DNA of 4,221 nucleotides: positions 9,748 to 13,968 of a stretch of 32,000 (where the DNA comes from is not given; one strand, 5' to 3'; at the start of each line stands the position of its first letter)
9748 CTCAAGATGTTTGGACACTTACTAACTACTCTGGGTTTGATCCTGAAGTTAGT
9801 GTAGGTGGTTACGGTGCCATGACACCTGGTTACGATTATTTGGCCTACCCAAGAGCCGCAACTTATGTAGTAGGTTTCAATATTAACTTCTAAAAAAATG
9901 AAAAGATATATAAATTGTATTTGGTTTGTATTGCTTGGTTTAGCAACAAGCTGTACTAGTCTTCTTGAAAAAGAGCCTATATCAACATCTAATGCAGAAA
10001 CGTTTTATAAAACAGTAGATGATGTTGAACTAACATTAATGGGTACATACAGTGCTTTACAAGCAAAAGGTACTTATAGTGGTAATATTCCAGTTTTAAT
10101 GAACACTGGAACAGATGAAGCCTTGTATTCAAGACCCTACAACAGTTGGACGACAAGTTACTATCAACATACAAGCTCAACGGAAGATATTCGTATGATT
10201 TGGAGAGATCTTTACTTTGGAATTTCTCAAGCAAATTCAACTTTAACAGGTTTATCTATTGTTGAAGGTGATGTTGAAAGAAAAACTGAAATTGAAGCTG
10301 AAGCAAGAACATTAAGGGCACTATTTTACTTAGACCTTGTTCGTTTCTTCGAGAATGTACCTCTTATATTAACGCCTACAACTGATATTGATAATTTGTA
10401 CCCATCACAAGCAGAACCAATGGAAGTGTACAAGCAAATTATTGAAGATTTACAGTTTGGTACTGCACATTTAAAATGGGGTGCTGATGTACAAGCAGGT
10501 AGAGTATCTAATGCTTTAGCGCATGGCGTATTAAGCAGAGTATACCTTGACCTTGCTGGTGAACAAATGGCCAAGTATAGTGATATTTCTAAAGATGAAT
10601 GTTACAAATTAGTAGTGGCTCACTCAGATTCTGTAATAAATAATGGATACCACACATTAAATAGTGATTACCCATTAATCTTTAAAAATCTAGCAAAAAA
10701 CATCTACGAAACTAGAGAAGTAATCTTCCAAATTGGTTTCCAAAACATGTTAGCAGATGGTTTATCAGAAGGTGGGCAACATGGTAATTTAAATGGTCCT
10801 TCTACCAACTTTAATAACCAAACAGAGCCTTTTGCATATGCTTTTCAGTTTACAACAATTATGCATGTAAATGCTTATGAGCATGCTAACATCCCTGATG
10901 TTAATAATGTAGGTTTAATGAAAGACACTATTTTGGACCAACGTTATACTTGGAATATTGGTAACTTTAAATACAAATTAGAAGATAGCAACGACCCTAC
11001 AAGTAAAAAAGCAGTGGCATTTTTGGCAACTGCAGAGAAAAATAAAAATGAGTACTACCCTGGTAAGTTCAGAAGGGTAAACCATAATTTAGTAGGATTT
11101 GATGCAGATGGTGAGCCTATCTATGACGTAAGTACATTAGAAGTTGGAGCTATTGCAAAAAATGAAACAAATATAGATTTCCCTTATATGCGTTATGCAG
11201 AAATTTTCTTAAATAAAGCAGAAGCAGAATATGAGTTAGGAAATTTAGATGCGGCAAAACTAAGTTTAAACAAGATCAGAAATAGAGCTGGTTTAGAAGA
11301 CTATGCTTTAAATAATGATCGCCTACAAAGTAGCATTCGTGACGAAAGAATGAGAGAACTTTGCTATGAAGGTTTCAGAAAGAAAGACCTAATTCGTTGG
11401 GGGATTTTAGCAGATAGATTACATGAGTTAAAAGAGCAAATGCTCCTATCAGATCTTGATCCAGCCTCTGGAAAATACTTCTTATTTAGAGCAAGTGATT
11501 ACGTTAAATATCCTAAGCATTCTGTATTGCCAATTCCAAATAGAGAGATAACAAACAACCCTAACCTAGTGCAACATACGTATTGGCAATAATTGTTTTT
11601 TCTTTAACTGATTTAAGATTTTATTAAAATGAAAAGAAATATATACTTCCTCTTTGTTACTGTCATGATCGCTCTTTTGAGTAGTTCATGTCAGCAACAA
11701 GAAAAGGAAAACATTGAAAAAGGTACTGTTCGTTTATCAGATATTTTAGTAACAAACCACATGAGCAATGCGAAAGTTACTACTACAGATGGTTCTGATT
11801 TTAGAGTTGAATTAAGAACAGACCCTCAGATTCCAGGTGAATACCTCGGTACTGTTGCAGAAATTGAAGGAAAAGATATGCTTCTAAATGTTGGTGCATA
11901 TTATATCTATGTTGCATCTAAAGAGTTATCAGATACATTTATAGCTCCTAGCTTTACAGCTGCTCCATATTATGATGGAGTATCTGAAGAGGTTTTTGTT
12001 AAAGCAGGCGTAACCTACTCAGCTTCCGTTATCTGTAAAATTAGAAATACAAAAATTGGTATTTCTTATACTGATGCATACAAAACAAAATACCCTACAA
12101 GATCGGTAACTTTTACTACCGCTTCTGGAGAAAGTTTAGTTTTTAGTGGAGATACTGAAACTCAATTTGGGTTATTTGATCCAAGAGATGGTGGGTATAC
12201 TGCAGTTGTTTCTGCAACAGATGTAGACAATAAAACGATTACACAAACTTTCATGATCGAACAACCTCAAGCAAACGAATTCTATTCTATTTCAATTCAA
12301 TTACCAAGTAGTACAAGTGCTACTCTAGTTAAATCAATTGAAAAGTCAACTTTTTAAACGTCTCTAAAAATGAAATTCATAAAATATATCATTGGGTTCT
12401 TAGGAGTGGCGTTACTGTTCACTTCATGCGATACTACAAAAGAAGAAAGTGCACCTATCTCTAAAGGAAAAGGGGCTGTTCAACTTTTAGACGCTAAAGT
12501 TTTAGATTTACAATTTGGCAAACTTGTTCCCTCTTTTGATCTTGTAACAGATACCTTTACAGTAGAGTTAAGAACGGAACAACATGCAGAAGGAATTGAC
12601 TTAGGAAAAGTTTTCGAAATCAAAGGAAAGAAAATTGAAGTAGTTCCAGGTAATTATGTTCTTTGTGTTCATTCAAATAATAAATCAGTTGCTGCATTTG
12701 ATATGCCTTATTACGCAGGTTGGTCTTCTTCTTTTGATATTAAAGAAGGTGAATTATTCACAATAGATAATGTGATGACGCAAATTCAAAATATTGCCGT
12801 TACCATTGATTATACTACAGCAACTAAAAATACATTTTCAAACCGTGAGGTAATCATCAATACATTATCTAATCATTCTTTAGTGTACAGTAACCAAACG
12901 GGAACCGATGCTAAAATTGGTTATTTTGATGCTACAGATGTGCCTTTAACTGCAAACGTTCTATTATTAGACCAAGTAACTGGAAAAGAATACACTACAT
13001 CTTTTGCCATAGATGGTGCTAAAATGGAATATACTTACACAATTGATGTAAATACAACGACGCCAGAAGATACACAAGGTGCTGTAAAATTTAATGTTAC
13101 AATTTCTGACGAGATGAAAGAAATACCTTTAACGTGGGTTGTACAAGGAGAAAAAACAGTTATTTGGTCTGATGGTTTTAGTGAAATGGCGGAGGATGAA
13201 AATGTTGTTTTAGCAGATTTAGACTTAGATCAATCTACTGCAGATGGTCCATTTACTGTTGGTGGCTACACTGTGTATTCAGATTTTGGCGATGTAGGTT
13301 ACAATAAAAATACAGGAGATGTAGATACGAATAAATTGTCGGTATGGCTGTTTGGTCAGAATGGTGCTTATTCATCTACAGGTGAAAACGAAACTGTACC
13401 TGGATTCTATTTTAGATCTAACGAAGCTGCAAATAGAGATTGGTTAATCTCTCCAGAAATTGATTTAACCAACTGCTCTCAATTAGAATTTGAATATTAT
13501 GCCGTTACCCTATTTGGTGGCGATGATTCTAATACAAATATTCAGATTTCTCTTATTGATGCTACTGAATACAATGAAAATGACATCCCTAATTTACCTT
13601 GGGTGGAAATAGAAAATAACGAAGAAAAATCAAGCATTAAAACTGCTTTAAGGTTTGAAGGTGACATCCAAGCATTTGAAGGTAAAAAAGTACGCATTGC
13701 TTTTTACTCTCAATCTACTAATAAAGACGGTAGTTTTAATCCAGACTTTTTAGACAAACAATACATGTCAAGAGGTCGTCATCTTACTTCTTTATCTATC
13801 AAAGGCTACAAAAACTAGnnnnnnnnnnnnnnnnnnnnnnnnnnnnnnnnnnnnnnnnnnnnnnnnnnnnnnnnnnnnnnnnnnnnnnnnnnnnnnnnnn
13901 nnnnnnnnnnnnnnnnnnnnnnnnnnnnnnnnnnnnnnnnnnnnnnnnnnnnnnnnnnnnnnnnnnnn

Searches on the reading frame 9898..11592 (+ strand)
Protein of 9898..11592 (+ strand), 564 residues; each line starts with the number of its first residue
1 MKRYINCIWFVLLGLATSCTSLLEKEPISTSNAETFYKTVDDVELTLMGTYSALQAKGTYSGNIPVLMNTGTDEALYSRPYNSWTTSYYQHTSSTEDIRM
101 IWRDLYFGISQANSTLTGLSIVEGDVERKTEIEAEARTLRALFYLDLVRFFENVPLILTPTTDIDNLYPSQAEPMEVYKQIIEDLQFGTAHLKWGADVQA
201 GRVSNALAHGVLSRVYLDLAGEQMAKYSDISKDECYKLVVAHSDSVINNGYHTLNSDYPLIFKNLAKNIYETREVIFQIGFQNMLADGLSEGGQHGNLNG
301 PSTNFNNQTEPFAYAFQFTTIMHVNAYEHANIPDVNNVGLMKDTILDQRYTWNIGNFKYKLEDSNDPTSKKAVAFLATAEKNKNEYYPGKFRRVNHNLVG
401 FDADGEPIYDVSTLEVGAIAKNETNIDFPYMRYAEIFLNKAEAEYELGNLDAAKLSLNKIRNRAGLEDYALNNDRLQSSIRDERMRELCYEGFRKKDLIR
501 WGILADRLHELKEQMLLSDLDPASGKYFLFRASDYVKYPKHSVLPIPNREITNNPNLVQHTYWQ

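Call 40: search_protein_families(library=pfam, proteins=[window:9898-11592:+], max_evalue=0.001)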
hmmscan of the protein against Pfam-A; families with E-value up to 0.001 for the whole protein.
window:9898-11592:+ (564 aa): 2 families
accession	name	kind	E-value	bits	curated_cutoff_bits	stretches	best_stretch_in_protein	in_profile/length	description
PF07980.17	SusD_RagB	-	1.8e-37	130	23.1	1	343-563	76-297/297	SusD family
PF14322.12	SusD-like_3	-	4.3e-15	56.9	27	1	23-217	3-191/191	Starch-binding associating with outer membrane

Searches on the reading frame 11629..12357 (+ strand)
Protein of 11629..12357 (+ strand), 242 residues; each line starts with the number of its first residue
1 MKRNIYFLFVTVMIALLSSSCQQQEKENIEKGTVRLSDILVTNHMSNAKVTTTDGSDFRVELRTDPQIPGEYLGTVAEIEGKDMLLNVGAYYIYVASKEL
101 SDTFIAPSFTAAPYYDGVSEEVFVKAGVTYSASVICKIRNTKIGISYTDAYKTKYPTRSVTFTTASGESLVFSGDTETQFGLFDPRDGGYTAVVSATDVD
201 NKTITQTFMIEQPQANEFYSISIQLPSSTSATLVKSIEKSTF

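Call 40: search_protein_families(library=pfam, proteins=[window:11629-12357:+], max_evalue=0.001)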
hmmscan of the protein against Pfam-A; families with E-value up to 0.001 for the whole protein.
window:11629-12357:+ (242 aa): 1 family
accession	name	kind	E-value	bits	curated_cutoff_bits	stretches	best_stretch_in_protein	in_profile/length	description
PF14900.11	DUF4493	-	5.9e-20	72.5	27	1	30-230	1-202/226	Domain of unknown function (DUF4493)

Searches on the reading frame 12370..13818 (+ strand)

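Call 40: search_protein_families(library=pfam, proteins=[window:12370-13818:+], max_evalue=0.001)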
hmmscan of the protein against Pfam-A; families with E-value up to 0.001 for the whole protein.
window:12370-13818:+ (482 aa): 1 family
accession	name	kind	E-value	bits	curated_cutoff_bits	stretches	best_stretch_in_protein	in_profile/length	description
PF14900.11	DUF4493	-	8.2e-24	85.1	27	1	61-254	30-220/226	Domain of unknown function (DUF4493)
